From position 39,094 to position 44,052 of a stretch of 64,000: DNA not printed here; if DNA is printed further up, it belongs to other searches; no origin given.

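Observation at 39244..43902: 1552-aa orphan protein translationally wired between radA and mnmG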

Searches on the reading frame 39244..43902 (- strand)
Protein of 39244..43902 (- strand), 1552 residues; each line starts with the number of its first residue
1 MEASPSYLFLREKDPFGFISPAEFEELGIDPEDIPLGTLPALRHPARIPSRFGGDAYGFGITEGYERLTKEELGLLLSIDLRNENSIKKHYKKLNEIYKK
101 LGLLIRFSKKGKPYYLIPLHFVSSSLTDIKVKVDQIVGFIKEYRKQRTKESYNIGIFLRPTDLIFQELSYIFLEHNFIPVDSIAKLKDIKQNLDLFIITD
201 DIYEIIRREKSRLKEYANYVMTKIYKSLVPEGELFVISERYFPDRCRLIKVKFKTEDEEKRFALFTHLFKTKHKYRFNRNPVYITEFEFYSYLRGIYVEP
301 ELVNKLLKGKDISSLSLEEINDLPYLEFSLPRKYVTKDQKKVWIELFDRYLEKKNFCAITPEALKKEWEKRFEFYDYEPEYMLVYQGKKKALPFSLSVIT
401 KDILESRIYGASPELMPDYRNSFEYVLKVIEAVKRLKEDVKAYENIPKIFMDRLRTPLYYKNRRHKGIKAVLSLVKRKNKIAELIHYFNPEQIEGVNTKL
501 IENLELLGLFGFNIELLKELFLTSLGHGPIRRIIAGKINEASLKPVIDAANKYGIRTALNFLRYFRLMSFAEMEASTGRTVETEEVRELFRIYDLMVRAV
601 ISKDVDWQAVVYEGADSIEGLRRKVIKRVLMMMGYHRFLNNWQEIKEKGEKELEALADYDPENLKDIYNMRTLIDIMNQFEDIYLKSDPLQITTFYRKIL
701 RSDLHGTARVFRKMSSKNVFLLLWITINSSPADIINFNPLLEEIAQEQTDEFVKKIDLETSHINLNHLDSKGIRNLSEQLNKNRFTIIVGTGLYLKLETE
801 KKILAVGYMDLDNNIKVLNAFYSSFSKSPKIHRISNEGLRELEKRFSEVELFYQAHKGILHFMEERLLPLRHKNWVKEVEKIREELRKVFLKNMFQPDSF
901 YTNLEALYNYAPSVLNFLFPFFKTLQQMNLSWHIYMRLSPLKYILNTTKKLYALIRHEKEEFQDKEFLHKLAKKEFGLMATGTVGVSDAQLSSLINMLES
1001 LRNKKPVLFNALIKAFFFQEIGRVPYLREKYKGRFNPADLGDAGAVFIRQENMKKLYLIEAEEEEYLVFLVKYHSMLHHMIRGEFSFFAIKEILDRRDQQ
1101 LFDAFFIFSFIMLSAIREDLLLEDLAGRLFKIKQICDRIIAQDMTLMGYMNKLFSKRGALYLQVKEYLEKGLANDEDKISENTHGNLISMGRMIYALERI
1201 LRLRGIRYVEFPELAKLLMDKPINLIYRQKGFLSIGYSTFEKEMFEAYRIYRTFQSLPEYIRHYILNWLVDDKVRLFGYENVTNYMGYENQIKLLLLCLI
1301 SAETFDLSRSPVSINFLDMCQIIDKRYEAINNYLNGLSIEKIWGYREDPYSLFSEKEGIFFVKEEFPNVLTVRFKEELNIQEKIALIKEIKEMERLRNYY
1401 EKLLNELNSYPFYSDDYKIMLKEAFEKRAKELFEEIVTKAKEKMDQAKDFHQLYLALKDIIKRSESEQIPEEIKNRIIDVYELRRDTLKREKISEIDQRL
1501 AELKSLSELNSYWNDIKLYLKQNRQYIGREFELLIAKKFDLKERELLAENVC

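Call 5: search_protein_families(library=pfam, proteins=[window:39244-43902:-], max_evalue=0.1)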
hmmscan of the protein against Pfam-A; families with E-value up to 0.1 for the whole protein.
window:39244-43902:- (1552 aa): 0 families

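Call 6: search_protein_families(library=ncbifam, proteins=[window:39244-43902:-], max_evalue=0.1)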
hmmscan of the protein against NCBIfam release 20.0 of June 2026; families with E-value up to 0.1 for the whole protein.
window:39244-43902:- (1552 aa): 0 families

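Call 7: find_homologous_proteins(query=window:39244-43902:-)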
Query window:39244-43902:- (1552 aa): 132 proteins with E <= 0.001 among 8000 candidates; the best 120 are listed.
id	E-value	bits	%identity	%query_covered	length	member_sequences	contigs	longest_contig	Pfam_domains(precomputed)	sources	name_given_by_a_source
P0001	0.0e+0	3444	100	100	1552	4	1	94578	-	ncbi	-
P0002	0.0e+0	3038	87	100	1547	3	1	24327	-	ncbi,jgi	-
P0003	0.0e+0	2942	84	100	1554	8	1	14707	-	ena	-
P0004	0.0e+0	2593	74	99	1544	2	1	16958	-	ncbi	-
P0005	0.0e+0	2396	68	100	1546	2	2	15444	-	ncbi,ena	-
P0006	0.0e+0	2328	64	100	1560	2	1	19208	-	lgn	-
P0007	0.0e+0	2311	64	100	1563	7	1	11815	-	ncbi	-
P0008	0.0e+0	2285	65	100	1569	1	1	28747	-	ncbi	-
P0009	0.0e+0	1947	58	99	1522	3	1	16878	-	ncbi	-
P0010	0.0e+0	1549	46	99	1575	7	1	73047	-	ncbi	-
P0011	0.0e+0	1503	46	98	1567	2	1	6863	-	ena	-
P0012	0.0e+0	1498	45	99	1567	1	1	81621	-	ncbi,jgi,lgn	-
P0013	0.0e+0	1491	44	99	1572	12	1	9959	-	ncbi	-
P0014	0.0e+0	1472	45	99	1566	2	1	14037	-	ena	-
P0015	0.0e+0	1457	44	99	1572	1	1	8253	-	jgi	jgi:hypothetical protein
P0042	0.0e+0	1386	42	99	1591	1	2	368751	-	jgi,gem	-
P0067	0.0e+0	1334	41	98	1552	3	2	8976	-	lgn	-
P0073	0.0e+0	1324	42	98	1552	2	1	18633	-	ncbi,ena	-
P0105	0.0e+0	1220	39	99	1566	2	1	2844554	-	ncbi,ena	-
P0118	2.1e-224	766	30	99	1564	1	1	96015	-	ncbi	-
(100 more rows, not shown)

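Call 8: search_solved_structures(query=window:39244-43902:-, max_evalue=10)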
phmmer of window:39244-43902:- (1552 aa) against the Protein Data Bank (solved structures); distinct sequences matched with E-value up to 10: 4.
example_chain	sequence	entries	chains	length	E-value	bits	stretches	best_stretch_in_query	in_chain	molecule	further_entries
3qe6_A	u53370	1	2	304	0.21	12.2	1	1379-1467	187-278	Protein kinase C and casein kinase II substrate protein 3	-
3m3w_A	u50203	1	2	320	0.25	12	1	1379-1467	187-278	Protein kinase C and casein kinase II substrate protein 3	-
3syv_A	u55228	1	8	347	0.3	11.7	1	1379-1467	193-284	Protein kinase C and casein kinase II substrate protein 3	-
2zdi_A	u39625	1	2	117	1.9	9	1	1417-1504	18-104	Prefoldin subunit beta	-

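Call 14: search_solved_structures(query=A1, max_evalue=10)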
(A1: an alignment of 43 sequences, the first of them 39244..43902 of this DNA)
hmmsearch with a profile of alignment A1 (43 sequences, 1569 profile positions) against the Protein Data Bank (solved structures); distinct sequences matched with E-value up to 10: 2.
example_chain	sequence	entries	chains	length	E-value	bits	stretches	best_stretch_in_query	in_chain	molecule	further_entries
7jzm_A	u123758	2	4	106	0.086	13.4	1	1469-1523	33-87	LCB3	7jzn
3kyh_C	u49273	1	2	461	2.6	8.5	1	1438-1530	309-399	mRNA-capping enzyme subunit alpha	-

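Call 17: find_encoding_contigs(protein=P0105, flank=8000, max_places=2)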
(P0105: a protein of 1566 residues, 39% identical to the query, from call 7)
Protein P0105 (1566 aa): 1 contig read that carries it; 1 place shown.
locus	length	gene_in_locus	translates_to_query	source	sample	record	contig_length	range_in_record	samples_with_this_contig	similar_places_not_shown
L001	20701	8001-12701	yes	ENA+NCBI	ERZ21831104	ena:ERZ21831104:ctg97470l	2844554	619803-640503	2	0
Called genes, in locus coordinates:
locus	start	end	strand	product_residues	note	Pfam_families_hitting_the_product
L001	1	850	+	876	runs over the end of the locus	PF01411:tRNA-synt_2c, PF07973:tRNA_SAD, PF02272:DHHA1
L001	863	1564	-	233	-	PF13512:TPR_18, PF13174:TPR_6 (faint), PF13525:YfiO, PF07719:TPR_2 (faint)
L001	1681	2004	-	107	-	PF00085:Thioredoxin, PF14595:Thioredoxin_9 (weak), PF13098:Thioredoxin_2, PF13905:Thioredoxin_8 (faint)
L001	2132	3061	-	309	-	PF00890:FAD_binding_2 (faint), PF01266:DAO (faint), PF03486:HI0933_like (faint), PF07992:Pyr_redox_2, PF13738:Pyr_redox_3, PF00070:Pyr_redox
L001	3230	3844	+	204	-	PF12804:NTP_transf_3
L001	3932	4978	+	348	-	PF01595:CNNM, PF00571:CBS (faint)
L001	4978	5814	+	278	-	-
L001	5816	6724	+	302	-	-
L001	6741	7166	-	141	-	PF12646:DUF3783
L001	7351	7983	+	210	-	PF00702:Hydrolase, PF13419:HAD_2, PF13242:Hydrolase_like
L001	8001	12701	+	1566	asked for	-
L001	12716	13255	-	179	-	PF00929:RNase_T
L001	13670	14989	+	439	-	PF03734:YkuD, PF24125:Cds6_C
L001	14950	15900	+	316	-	-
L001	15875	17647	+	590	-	PF17033:Peptidase_M99, PF24827:AstE_AspA_cat (faint)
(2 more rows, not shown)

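Call 19: find_encoding_contigs(protein=P0042, flank=8000, max_places=1)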
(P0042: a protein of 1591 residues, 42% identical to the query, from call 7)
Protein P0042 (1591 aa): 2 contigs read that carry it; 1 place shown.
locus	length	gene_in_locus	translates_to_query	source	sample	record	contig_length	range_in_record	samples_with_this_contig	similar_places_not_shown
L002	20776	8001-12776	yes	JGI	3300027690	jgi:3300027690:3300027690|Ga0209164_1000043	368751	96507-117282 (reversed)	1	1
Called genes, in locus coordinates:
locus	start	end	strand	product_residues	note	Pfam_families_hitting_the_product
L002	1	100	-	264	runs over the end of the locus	PF01012:ETF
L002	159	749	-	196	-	PF00440:TetR_N, PF08359:TetR_C_4, PF17932:TetR_C_24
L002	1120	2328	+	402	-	PF13458:Peripla_BP_6, PF01094:ANF_receptor (weak)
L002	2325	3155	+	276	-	PF13476:AAA_23 (weak), PF00005:ABC_tran, PF12399:BCA_ABC_TP_C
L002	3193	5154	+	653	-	PF00501:AMP-binding, PF23562:AMP-binding_C_3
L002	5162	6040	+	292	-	PF02653:BPD_transp_2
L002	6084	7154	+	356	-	PF02653:BPD_transp_2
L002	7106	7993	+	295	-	PF00005:ABC_tran, PF13304:AAA_21 (faint)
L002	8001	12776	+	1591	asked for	-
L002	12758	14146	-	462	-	PF01476:LysM, PF13200:DUF4015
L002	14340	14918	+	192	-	PF02525:Flavodoxin_2, PF03358:FMN_red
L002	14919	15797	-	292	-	PF08331:QueG_DUF1730, PF00037:Fer4 (faint), PF12838:Fer4_7 (weak), PF13484:Fer4_16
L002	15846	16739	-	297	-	PF02810:SEC-C, PF00557:Peptidase_M24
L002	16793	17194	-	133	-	-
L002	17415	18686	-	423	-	PF07690:MFS_1, PF13000:Acatn, PF07690:MFS_1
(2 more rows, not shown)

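Call 20: find_encoding_contigs(protein=P0118, flank=8000, max_places=1)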
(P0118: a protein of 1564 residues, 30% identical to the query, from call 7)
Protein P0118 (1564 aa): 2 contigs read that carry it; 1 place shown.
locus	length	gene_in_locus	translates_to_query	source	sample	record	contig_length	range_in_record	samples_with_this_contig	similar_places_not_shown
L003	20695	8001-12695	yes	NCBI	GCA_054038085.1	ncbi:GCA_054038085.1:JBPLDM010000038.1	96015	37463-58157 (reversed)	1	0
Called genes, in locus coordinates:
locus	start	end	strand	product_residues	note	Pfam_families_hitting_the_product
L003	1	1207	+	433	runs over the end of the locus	PF00140:Sigma70_r1_2, PF04542:Sigma70_r2, PF04539:Sigma70_r3, PF04545:Sigma70_r4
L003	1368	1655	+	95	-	PF01985:CRS1_YhbY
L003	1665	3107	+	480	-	PF01864:CarS-like, PF00149:Metallophos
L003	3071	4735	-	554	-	PF01676:Metalloenzyme, PF06415:iPGM_N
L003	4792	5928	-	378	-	PF00089:Trypsin, PF10459:Peptidase_S46 (faint), PF13365:Trypsin_2, PF17820:PDZ_6 (faint), PF13180:PDZ_2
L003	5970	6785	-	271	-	PF00089:Trypsin, PF13365:Trypsin_2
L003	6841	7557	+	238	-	PF04892:VanZ-LLP1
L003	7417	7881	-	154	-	PF04608:PgpA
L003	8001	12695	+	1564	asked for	-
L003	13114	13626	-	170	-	PF02643:DUF192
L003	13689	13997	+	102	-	-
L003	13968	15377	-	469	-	PF02518:HATPase_c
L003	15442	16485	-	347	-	PF01210:NAD_Gly3P_dh_N, PF03446:NAD_binding_2 (weak), PF07479:NAD_Gly3P_dh_C, PF20618:GPD_NAD_C_bact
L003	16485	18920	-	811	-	PF00521:DNA_topoisoIV, PF03989:DNA_gyraseA_C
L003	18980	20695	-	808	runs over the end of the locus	PF02518:HATPase_c, PF00204:DNA_gyraseB, PF01751:Toprim, PF18053:GyrB_insert (weak), PF00986:DNA_gyraseB_C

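Call 21: find_encoding_contigs(protein=P0010, flank=8000, max_places=1)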
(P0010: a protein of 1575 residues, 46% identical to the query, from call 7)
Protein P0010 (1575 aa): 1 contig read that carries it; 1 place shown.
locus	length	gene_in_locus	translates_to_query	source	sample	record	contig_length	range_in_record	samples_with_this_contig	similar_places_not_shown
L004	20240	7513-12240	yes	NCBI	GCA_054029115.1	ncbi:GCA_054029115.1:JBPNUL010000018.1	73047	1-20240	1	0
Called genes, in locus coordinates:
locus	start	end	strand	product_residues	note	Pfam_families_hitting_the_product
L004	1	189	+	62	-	?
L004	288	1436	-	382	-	PF13183:Fer4_8, PF13187:Fer4_9, PF13534:Fer4_17 (weak), PF02754:CCG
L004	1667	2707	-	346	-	PF04055:Radical_SAM (weak)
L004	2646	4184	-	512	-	-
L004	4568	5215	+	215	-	-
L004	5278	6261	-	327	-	PF01012:ETF, PF00766:ETF_alpha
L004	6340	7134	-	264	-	PF01012:ETF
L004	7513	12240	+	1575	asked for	-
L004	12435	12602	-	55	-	-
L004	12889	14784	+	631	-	PF00890:FAD_binding_2 (faint), PF01134:GIDA, PF12831:FAD_oxidored (weak), PF21680:GIDA_C_1st, PF13932:SAM_GIDA_C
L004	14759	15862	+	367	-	PF25917:BSH_RND, PF25919:BSH_CusB (faint), PF25973:BSH_CzcB (weak), PF25881:HH_YBHG, PF25876:HH_MFP_RND, PF25954:Beta-barrel_RND_2, PF25989:YknX_C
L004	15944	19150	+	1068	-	PF00873:ACR_tran, PF02355:SecD_SecF_C (faint), PF03176:MMPL (weak)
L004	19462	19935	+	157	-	PF00293:NUDIX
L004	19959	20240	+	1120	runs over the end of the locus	PF13116:YhdP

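Call 33: search_protein_families(library=pfam, alignment_id=A4, max_evalue=5)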
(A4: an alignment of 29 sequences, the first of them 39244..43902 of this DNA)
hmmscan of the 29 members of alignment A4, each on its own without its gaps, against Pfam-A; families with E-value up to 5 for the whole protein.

A. member 1, window:39244-43902:- (1552 aa): 0 families

B. families by the number of members that match (of 29 scanned): 30 families (the first 25 are shown)
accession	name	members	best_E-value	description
PF01486.22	K-box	3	0.0034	K-box region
PF08393.18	DHC_N2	1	0.00033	Dynein heavy chain, N-terminal region 2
PF05236.20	TAF4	1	0.0024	Transcription initiation factor TFIID component TAF4 family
PF15963.11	Myb_DNA-bind_7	1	0.0048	Myb DNA-binding like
PF05951.18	Peptidase_M15_2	1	0.024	Bacterial protein of unknown function (DUF882)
PF06920.19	DHR-2_Lobe_A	1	0.026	DHR-2, Lobe A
PF22154.2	SelB_WH2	1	0.036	Elongation factor SelB, second winged-helix domain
PF22872.1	DUF7018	1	0.038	Domain of unknown function (DUF7018)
PF01316.27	Arg_repressor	1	0.042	Arginine repressor, DNA binding domain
PF09494.16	Slx4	1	0.046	Slx4 endonuclease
PF11663.14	Toxin_YhaV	1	0.053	Toxin with endonuclease activity, of toxin-antitoxin system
PF08650.15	DASH_Dad4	1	0.062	DASH complex subunit Dad4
PF01061.29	ABC2_membrane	1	0.063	ABC-2 type transporter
PF25064.1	ARM_TT21_5th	1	0.08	TT21 fifth ARM repeats domain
PF25328.1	PH_MADD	1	0.12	MADD C-terminal PH-like domain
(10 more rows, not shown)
